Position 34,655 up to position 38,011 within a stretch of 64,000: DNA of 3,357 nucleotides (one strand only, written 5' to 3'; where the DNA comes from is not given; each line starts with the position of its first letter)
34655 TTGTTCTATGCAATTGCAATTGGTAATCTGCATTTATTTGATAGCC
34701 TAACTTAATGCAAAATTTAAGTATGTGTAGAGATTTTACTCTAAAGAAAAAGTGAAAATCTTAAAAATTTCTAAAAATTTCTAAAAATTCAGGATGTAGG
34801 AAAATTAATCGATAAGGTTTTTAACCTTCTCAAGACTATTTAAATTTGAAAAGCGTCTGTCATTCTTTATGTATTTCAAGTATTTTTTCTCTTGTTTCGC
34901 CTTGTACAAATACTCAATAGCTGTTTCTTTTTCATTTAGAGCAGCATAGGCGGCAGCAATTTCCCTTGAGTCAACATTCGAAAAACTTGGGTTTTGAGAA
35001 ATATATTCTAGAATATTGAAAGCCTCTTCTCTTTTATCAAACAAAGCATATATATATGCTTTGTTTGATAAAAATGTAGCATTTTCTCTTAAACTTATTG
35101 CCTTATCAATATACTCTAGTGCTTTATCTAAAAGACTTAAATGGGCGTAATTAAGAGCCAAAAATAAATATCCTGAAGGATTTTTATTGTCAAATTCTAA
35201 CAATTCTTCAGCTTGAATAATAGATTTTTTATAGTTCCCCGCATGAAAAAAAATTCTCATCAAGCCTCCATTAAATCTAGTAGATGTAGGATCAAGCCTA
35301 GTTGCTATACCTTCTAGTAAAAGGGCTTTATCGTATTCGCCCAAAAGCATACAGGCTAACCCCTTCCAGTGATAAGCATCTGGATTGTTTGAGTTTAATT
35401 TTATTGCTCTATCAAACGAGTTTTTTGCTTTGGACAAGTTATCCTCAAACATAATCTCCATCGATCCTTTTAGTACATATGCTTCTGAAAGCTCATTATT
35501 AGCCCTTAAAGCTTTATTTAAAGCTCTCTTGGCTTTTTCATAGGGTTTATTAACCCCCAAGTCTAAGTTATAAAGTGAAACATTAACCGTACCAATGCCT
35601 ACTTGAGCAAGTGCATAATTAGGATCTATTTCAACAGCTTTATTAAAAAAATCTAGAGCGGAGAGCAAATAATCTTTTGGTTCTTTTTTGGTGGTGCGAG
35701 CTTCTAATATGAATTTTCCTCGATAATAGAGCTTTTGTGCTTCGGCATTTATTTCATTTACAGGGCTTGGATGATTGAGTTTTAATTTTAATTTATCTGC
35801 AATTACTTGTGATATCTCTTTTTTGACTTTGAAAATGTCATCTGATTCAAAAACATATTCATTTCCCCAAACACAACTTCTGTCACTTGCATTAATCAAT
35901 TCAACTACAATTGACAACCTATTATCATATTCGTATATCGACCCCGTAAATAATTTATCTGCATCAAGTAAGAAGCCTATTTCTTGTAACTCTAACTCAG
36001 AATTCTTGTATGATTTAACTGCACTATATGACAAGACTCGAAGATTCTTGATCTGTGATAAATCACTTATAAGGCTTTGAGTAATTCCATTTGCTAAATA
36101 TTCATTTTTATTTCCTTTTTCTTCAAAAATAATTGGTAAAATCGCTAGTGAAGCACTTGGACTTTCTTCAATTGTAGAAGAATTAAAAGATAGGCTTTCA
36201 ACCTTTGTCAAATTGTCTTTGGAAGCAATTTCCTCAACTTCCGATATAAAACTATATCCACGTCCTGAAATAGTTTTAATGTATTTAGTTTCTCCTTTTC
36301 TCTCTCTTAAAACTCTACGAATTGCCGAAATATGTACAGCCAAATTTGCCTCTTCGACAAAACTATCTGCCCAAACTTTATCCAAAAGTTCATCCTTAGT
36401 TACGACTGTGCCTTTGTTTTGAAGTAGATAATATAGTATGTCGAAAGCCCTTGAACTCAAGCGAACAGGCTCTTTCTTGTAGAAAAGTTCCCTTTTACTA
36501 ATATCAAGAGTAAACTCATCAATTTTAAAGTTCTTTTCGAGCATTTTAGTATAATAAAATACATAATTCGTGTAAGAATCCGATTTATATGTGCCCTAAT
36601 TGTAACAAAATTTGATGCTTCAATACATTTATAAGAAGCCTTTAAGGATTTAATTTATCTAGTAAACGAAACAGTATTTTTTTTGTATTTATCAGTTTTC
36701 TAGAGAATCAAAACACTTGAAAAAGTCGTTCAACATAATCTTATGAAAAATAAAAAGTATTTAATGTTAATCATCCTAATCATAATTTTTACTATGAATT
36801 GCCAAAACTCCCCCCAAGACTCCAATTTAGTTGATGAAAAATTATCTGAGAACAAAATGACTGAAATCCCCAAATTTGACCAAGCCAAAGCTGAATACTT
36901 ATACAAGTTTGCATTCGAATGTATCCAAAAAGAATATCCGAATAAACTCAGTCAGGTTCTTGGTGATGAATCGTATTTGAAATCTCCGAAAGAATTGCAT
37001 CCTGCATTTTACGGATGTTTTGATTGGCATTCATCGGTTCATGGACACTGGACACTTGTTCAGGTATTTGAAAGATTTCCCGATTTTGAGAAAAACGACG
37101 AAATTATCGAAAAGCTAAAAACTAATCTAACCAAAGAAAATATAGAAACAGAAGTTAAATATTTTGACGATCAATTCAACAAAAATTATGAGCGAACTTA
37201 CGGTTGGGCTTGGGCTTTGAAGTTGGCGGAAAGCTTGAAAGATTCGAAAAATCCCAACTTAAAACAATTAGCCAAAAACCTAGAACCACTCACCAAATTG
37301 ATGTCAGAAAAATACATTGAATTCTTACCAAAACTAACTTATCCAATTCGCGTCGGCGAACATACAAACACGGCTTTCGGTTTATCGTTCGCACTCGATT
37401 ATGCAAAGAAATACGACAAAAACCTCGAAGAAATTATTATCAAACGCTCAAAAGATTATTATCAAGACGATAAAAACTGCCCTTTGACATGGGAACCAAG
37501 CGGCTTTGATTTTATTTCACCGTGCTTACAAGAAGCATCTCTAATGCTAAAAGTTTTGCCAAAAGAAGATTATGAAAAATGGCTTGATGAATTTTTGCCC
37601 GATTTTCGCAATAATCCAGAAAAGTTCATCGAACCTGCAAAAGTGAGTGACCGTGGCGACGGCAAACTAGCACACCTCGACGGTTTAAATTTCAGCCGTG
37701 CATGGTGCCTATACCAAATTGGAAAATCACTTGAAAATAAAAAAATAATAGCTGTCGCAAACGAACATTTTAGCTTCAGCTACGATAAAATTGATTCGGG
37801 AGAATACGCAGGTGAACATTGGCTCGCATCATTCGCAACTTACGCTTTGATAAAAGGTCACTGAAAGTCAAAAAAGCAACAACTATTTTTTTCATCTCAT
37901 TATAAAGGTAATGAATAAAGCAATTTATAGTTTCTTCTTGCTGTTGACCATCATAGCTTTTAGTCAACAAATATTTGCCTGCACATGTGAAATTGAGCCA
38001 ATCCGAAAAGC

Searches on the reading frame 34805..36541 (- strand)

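Call 18: search_protein_families(library=pfam, proteins=[window:34805-36541:-], max_evalue=0.001)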
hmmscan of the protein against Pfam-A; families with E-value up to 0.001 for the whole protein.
window:34805-36541:- (578 aa): 12 families
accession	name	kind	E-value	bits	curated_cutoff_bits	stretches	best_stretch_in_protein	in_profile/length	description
PF00486.34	Trans_reg_C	-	9.5e-22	77.3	26.2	1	24-98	2-77/77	Transcriptional regulatory protein, C terminal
PF07719.23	TPR_2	-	2.2e-11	43.4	27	0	387-407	1-21/34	Tetratricopeptide repeat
PF00515.34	TPR_1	-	7.7e-11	41.8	27.8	0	387-407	1-21/34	Tetratricopeptide repeat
PF25062.1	ARM_TT21_N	-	3.9e-10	40.3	40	1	330-404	112-185/222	Tetratricopeptide repeat protein 21 N-terminal ARM repeat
PF13181.12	TPR_8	-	1.8e-09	37.5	25.7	0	458-487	4-33/34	Tetratricopeptide repeat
PF14559.12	TPR_19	-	2.5e-08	34.6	25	0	368-407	6-45/68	Tetratricopeptide repeat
PF13432.12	TPR_16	-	4.8e-08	33.8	32.7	1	368-418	12-62/65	Tetratricopeptide repeat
PF13428.12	TPR_14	-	6.2e-08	33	23.5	0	427-462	7-42/44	Tetratricopeptide repeat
PF13414.12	TPR_11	-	1.9e-06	27.9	26.8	1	369-401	10-42/42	TPR repeat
PF13431.12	TPR_17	-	7.2e-05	23.2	24.4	1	376-407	2-33/34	Tetratricopeptide repeat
PF12569.14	NatA_aux_su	-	9.9e-05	21.9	33.3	0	458-511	195-249/515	N-terminal acetyltransferase A, auxiliary subunit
PF12895.13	ANAPC3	-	0.00054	20.6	27.2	0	435-512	3-80/82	Anaphase-promoting complex, cyclosome, subunit 3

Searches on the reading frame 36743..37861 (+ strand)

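Call 18: search_protein_families(library=pfam, proteins=[window:36743-37861:+], max_evalue=0.001)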
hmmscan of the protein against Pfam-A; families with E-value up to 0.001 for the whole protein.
window:36743-37861:+ (373 aa): 1 family
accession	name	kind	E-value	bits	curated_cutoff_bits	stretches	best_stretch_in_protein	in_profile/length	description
PF11199.13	DUF2891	-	3.9e-133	443.9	25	1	53-368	3-325/325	Protein of unknown function (DUF2891)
